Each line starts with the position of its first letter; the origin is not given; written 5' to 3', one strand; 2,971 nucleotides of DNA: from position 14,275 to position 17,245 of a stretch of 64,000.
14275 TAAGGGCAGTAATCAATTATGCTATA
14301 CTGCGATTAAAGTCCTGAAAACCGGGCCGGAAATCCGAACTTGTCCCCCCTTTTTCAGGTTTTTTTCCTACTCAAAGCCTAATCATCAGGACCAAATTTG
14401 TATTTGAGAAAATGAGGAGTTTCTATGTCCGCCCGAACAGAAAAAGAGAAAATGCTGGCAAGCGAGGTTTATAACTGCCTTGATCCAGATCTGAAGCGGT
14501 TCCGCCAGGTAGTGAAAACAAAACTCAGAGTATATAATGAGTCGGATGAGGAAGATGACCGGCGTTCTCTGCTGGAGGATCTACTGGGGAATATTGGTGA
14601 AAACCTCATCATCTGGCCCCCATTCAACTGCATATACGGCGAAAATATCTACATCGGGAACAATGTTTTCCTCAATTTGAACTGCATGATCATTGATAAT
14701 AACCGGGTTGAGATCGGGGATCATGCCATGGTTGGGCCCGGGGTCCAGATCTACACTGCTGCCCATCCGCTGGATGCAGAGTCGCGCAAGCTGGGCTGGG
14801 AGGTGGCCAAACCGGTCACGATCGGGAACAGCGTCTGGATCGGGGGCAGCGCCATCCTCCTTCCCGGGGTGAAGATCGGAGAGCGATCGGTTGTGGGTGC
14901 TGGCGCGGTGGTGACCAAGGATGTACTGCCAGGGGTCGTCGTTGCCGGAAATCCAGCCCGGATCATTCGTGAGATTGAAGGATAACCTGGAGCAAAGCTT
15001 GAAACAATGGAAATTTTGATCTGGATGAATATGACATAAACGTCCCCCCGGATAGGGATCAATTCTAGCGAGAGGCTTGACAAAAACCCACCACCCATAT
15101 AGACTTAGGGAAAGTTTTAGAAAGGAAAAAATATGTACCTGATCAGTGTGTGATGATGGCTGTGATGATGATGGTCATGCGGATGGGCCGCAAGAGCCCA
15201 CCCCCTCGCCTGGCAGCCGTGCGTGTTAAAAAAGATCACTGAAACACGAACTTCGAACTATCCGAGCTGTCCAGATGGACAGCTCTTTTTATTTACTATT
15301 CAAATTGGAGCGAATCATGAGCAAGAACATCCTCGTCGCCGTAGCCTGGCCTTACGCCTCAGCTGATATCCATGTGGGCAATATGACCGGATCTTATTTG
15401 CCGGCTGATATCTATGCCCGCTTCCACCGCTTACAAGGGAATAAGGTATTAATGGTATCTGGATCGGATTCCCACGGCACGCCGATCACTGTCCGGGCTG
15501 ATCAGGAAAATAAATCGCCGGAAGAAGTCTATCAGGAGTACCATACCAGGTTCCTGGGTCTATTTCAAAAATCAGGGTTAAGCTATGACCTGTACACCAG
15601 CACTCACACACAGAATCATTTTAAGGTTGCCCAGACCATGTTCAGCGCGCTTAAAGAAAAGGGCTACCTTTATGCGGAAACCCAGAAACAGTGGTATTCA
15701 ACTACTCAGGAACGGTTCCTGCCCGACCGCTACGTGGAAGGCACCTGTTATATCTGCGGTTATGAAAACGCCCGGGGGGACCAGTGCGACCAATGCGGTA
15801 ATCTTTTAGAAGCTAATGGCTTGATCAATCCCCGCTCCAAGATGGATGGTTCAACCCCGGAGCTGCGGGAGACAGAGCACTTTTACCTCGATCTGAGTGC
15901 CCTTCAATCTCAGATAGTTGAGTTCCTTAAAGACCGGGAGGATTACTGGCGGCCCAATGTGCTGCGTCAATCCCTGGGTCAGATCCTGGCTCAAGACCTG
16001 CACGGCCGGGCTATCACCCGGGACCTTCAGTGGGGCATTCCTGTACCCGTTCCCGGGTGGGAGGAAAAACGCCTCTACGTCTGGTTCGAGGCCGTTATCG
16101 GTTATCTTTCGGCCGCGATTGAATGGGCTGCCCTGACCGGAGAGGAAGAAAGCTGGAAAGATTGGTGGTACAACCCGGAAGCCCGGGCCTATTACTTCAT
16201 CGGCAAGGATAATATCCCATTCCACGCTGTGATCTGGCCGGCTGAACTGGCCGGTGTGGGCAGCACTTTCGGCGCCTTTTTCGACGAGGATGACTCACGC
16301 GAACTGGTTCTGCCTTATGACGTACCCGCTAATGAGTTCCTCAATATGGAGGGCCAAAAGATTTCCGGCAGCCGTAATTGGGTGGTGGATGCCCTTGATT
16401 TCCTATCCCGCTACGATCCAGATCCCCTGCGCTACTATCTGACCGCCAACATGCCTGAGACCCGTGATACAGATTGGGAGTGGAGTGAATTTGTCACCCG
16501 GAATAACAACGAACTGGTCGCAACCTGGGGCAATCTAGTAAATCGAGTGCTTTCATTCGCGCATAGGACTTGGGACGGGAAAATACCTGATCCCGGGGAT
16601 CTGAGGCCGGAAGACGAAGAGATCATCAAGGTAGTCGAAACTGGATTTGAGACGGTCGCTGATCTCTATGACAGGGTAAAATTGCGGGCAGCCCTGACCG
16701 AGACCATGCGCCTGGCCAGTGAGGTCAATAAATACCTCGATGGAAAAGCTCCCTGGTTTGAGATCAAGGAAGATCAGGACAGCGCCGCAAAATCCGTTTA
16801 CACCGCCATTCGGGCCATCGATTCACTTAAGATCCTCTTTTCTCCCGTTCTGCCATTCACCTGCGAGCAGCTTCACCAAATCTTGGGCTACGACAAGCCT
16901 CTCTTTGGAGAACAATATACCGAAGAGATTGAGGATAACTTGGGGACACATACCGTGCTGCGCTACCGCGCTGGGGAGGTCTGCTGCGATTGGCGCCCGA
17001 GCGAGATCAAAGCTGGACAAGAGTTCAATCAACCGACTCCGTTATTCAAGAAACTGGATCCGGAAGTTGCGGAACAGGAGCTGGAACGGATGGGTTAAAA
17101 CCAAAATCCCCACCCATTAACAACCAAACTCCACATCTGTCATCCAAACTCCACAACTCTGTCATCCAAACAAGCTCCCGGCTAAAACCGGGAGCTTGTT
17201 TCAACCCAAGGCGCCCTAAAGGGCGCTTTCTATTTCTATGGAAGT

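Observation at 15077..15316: Met-codon-rich leader peptide plus intrinsic terminator in front of metG: candidate Met-tRNA-sensing transcription attenuator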

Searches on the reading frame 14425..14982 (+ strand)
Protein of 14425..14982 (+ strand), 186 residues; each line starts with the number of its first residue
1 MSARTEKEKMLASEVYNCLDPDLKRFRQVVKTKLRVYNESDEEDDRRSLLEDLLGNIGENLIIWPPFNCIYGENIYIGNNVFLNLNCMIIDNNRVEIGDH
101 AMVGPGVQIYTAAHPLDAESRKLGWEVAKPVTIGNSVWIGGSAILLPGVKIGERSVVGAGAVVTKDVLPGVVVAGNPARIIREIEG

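Call 54: search_protein_families(library=pfam, proteins=[window:14425-14982:+], max_evalue=0.01)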
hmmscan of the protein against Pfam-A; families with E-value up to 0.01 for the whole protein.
window:14425-14982:+ (186 aa): 4 families
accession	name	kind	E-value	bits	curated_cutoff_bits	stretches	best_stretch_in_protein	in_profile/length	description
PF00132.30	Hexapep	-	4.5e-14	51.9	27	2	131-165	2-36/36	Bacterial transferase hexapeptide (six repeats)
PF12464.13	Mac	-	1.8e-10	41.3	22.1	1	9-58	1-53/53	Maltose acetyltransferase hexapeptide capping motif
PF14602.12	Hexapep_2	-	6.8e-10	38.9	27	1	130-165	1-34/34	Hexapeptide repeat of succinyl-transferase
PF25084.1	LbH_EIF2B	-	2.7e-05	24.6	54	0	68-109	38-81/105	EIF2B subunit epsilon LbH domain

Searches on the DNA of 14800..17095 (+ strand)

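Call 3: search_rna_families(source=window, start=14800, end=15600, threshold=evalue, max_evalue=10, show_alignments=2)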
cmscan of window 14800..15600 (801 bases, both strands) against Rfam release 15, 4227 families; matches with E-value up to 10: 2.
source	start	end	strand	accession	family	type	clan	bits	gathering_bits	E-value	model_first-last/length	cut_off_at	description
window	15174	15322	-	RF02257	adapt33_3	Gene; lncRNA;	-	14.4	70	1.7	1-140/140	no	Adaptive response 33 conserved region 3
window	15146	15185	+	RF01139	sR2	Gene; snRNA; snoRNA; CD-box;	-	14.3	42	1.7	1-57/57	no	Small nucleolar RNA sR2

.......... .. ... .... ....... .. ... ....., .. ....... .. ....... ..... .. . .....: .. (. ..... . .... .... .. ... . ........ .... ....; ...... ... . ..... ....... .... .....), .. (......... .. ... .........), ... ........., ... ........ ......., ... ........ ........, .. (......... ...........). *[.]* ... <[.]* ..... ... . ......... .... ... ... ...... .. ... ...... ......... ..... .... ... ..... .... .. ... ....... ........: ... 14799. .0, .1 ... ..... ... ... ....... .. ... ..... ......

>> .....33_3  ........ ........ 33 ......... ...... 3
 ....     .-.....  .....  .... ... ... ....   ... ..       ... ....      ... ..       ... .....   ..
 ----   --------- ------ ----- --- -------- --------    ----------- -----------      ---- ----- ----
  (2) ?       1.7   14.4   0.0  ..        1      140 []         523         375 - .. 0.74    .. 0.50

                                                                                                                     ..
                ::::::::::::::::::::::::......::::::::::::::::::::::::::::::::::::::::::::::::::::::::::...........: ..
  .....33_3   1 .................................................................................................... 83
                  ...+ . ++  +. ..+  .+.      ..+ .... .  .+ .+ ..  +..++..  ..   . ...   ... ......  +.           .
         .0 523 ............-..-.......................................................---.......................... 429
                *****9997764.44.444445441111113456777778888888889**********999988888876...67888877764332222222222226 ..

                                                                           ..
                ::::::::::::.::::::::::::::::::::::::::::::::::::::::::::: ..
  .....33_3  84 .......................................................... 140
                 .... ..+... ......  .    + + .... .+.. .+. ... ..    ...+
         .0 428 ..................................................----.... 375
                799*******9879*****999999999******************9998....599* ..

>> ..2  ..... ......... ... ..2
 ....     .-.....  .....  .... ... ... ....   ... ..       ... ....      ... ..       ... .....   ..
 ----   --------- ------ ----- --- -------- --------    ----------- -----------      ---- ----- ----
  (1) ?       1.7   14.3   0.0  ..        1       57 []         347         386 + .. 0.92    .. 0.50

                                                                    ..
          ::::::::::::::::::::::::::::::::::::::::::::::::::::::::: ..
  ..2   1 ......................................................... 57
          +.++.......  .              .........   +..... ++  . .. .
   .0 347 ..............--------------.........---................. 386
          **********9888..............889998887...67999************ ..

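Call 47: search_rna_families(sources=[L017, L018, L019, L020, L052, L060, L063, L071, L073, L077, L078, L079, L080, L068, L001, L026, L041, L050, L076], threshold=gathering)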
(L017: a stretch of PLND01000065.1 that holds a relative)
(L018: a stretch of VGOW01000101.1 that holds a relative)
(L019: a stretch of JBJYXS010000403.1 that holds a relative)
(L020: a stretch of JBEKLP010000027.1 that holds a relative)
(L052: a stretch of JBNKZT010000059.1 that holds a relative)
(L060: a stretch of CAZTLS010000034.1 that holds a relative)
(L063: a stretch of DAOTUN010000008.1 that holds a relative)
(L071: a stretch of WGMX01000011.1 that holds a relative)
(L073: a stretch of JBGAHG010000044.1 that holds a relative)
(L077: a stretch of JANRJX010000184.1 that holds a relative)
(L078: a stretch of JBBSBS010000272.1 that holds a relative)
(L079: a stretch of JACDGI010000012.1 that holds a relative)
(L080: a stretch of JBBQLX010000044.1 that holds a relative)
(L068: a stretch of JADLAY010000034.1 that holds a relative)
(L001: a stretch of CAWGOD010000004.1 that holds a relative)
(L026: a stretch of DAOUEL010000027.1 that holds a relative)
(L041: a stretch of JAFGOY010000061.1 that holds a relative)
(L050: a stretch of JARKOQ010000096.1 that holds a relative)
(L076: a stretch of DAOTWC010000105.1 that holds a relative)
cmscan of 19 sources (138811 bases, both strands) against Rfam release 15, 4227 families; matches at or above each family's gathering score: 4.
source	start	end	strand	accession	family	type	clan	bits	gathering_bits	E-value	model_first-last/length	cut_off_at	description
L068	7387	7458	+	RF00005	tRNA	Gene; tRNA;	CL00001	66.4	29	6.8e-12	1-71/71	no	tRNA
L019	7585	7673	+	RF00005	tRNA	Gene; tRNA;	CL00001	58.8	29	8.1e-10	1-71/71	no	tRNA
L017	7539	7626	+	RF00005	tRNA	Gene; tRNA;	CL00001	58.6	29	9.5e-10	1-71/71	no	tRNA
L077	7256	7329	+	RF00005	tRNA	Gene; tRNA;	CL00001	52.8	29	3.6e-08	1-71/71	no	tRNA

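Call 56: build_rna_model(alignment_id=A2, structure=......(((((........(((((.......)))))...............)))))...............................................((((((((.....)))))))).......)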
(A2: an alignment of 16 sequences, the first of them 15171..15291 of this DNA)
Model R1 built from alignment A2 (16 sequences, 131 columns); structure: as given.
model positions 122; base pairs 18; branch points 1; effective number of sequences 2.88; information 0.59 bits per position. Calibrated on 0.2 Mb of random sequence (short: E-values are rough).
structure used (alignment columns):
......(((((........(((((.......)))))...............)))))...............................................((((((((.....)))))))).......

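Call 57: search_with_rna_model(model_id=R1, sources=[window, L001, L002, L003, L004, L005, L006, L007, L008, L009, L010, L011, L012, L013, L014, L015, L016, L017, L018, L019, L020, L021, L022, L023, L024, L025, L026, L027, L028, L029, L030, L031, L032, L033, L034, L035, L036, L037, L038, L039, L040, L041, L042, L043, L044, L045, L046, L047, L048, L049, L050, L051, L052, L053, L054, L055, L056, L057, L058, L059, L060, L061, L062, L063, L064, L065, L066, L067, L068, L069, L070, L071, L072, L073, L074, L075, L076, L077, L078, L079, L080], max_evalue=1)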
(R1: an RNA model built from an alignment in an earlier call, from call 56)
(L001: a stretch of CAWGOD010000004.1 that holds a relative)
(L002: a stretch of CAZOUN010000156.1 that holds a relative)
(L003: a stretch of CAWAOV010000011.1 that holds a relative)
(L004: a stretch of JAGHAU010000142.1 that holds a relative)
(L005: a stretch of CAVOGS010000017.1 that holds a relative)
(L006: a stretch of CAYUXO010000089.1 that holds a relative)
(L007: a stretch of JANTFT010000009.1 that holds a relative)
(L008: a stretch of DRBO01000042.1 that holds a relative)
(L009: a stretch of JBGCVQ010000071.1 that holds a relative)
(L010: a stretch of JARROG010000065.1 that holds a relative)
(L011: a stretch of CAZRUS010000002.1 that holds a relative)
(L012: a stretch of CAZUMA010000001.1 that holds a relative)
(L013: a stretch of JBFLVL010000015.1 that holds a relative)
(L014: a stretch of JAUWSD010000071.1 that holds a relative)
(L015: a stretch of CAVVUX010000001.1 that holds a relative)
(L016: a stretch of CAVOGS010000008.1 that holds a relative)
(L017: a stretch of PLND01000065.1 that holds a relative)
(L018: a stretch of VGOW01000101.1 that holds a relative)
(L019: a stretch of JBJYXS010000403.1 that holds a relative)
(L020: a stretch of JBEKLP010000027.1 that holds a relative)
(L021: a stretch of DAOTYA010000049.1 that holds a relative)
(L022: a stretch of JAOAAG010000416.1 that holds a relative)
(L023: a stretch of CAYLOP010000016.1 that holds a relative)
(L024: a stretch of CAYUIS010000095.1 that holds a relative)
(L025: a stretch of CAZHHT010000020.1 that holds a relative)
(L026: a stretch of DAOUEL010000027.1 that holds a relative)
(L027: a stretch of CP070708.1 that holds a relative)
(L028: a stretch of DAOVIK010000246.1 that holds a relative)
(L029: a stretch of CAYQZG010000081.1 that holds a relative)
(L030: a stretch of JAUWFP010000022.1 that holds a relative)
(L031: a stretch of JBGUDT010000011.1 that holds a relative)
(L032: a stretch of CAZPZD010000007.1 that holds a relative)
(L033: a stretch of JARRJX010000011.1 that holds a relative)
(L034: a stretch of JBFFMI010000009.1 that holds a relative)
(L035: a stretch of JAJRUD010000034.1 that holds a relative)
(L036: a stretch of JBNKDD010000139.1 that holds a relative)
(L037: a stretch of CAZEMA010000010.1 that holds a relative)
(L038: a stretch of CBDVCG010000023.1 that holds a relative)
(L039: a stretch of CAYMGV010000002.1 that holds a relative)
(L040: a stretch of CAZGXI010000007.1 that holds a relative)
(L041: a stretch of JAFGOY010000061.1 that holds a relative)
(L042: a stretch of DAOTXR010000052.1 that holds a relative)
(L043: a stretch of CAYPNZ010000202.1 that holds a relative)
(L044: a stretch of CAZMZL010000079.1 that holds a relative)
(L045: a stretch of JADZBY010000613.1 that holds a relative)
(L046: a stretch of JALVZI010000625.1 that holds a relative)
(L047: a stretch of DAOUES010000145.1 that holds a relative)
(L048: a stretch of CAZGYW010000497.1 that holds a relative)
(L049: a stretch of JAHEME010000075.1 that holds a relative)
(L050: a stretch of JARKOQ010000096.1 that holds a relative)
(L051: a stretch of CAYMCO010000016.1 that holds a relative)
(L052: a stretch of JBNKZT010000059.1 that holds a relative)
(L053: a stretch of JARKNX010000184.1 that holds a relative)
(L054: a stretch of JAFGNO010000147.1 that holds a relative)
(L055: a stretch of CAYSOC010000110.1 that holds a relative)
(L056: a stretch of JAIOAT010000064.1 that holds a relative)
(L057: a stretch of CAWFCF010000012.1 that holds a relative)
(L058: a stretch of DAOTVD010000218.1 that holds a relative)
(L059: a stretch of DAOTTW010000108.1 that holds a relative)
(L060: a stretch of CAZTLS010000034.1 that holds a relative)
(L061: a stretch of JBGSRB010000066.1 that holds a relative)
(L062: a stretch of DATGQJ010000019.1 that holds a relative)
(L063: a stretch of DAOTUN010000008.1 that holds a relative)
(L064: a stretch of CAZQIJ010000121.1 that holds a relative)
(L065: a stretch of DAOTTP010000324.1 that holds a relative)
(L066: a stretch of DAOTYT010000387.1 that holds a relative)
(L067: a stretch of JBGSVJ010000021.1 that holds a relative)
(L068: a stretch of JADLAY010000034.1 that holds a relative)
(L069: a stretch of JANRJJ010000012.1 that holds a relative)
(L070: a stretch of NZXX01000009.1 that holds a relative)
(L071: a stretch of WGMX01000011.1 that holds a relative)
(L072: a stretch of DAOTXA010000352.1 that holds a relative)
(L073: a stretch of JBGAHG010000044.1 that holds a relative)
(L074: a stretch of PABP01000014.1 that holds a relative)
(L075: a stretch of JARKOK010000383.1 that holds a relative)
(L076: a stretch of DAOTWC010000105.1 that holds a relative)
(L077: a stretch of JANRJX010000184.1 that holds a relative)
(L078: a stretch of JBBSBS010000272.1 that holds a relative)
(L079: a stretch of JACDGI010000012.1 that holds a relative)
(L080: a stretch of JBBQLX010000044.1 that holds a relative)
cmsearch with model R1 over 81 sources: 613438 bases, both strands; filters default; matches with E-value up to 1: 25.
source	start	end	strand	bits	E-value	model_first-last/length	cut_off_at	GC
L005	2854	2975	+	125.5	2.7e-24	1-122/122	no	0.48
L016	2854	2975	+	123.2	8.7e-24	1-122/122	no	0.52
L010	1906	2026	+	122.1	1.5e-23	1-122/122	no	0.52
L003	2854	2975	+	121.9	1.6e-23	1-122/122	no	0.51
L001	2854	2975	+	118.4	9.4e-23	1-122/122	no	0.52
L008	534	653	+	118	1.1e-22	1-122/122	no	0.52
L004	644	765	+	116.5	2.4e-22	1-122/122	no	0.52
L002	218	338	+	113.8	9e-22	1-122/122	no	0.5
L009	2853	2973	+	112.2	2e-21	1-122/122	no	0.56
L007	2854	2973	+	111.4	2.9e-21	1-122/122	no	0.54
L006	2847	2970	+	108.9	1e-20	1-122/122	no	0.49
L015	2847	2970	+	107.5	2e-20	1-122/122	no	0.45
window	15171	15290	+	103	1.9e-19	1-122/122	no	0.54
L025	2847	2969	+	101.1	4.9e-19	1-122/122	no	0.51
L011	2854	2976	+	74.7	2.3e-13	1-122/122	no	0.59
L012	2849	2965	+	65.2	2.6e-11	1-122/122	no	0.6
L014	2871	2970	+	24.9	0.012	1-122/122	no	0.43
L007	2942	3021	-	20.8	0.092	1-122/122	no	0.39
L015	2944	2992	-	19.6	0.17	66-116/122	no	0.43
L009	4871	4960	-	18.3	0.32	1-122/122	no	0.49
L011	2950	2990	-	18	0.37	69-116/122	no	0.49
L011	4739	4840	+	17.5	0.46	1-122/122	no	0.51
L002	312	359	-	16.8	0.64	71-116/122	no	0.38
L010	2001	2021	-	16.4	0.81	95-116/122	no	0.62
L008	628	657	-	16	0.98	86-116/122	no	0.5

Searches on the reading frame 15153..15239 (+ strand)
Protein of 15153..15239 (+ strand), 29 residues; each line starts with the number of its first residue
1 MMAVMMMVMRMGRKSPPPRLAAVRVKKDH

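Call 54: search_protein_families(library=pfam, proteins=[window:15153-15239:+], max_evalue=0.01)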
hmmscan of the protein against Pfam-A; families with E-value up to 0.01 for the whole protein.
seq(29 aa): 0 families
